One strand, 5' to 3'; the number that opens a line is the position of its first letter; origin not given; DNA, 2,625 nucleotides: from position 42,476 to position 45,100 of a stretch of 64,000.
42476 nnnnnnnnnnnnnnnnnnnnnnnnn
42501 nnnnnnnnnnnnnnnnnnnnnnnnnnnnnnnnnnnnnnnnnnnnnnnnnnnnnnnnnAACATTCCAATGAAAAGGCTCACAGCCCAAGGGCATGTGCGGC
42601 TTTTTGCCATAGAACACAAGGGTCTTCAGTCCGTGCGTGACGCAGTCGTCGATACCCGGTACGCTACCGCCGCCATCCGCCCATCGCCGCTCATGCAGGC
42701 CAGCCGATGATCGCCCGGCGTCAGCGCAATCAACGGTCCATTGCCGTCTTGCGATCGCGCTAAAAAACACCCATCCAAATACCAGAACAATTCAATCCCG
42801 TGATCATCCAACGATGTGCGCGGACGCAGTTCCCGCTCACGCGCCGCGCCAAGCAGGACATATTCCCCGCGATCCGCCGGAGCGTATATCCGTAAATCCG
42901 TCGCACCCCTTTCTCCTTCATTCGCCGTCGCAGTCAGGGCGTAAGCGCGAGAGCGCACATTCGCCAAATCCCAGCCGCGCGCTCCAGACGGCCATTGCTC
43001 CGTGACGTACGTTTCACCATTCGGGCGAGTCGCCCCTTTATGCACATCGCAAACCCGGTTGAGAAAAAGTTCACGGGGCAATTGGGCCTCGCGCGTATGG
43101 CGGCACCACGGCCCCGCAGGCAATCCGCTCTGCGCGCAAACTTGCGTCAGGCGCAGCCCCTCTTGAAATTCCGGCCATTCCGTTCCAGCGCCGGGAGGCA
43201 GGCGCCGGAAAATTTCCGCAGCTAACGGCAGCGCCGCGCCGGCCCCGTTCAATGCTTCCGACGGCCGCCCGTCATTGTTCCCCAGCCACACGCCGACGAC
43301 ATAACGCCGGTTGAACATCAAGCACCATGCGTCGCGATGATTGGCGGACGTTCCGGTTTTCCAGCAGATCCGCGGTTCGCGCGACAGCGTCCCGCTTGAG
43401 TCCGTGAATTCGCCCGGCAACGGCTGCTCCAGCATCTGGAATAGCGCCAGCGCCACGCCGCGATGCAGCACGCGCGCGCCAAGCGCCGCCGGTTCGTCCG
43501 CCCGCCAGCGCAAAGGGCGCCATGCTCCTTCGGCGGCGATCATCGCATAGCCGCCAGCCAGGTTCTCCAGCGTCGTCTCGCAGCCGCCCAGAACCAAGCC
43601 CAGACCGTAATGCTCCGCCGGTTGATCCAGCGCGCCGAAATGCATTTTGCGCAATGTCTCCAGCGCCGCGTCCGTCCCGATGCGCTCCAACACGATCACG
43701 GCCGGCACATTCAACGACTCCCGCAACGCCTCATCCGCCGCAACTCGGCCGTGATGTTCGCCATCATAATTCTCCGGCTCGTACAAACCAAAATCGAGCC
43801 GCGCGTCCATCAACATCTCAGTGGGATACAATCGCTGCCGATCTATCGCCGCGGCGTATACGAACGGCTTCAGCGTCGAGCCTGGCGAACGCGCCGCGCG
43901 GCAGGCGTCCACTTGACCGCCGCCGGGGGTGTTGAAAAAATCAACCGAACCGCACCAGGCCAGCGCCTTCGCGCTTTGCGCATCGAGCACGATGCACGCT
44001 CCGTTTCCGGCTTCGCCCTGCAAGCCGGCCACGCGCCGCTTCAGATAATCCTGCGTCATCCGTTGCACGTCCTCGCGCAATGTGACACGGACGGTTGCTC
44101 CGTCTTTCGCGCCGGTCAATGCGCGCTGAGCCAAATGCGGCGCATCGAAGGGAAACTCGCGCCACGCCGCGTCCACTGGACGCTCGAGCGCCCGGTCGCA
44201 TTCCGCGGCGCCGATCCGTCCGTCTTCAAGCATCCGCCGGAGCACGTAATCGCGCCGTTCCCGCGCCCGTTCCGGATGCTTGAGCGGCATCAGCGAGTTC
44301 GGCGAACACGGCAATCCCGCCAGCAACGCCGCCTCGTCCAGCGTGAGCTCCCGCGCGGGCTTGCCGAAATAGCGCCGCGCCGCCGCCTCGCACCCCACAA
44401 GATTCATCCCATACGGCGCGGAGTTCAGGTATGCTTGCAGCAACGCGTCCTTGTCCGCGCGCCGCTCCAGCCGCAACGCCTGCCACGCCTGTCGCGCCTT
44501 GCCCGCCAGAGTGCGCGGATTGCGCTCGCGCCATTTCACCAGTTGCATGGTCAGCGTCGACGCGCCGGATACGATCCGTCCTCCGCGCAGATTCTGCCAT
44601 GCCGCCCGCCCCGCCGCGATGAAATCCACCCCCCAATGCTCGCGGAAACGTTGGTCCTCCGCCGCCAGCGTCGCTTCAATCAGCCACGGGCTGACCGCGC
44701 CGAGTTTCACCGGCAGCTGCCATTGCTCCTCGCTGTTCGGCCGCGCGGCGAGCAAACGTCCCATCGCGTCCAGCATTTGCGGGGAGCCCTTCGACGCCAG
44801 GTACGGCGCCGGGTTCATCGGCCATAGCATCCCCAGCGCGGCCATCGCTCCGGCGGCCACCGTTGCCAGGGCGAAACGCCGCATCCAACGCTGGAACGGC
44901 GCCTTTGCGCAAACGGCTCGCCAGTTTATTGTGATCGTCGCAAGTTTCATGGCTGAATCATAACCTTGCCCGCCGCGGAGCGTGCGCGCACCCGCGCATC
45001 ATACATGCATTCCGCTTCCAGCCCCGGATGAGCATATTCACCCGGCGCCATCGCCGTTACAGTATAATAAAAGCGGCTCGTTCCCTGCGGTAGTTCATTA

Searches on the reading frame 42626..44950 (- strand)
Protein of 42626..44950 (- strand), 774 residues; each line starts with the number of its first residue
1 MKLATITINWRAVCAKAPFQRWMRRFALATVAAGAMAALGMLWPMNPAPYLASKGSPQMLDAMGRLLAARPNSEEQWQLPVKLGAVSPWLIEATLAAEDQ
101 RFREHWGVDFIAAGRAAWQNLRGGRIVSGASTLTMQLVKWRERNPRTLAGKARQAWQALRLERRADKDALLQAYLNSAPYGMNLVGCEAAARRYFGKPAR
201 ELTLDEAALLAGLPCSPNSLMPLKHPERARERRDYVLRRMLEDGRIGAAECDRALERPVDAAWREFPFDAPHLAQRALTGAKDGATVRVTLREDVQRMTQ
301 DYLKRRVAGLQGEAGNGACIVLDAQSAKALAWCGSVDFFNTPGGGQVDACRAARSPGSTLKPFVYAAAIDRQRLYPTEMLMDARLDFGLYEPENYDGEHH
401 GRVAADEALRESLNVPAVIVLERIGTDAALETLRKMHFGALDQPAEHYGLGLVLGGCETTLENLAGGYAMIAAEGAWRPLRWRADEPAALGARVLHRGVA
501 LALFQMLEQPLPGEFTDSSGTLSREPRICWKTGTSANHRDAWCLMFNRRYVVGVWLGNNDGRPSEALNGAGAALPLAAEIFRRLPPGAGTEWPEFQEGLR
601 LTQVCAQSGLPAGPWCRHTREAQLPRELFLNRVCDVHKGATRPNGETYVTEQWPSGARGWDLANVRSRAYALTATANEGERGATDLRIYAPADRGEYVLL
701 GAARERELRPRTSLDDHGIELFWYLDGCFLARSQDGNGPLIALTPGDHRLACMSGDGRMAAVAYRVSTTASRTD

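Call 65: search_protein_families(library=pfam, proteins=[window:42626-44950:-], max_evalue=0.0001)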
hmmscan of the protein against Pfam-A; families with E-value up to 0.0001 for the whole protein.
window:42626-44950:- (774 aa): 3 families
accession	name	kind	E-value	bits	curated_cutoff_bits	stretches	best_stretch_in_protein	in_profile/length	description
PF00912.28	Transgly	-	2.2e-55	187.2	27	1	73-240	9-177/178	Transglycosylase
PF00905.27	Transpeptidase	-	5e-14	52.6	22.1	1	317-482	1-185/299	Penicillin binding protein transpeptidase domain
PF06832.18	BiPBP_C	-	8.8e-07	29.2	26.8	1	680-762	6-88/90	Penicillin-Binding Protein C-terminus Family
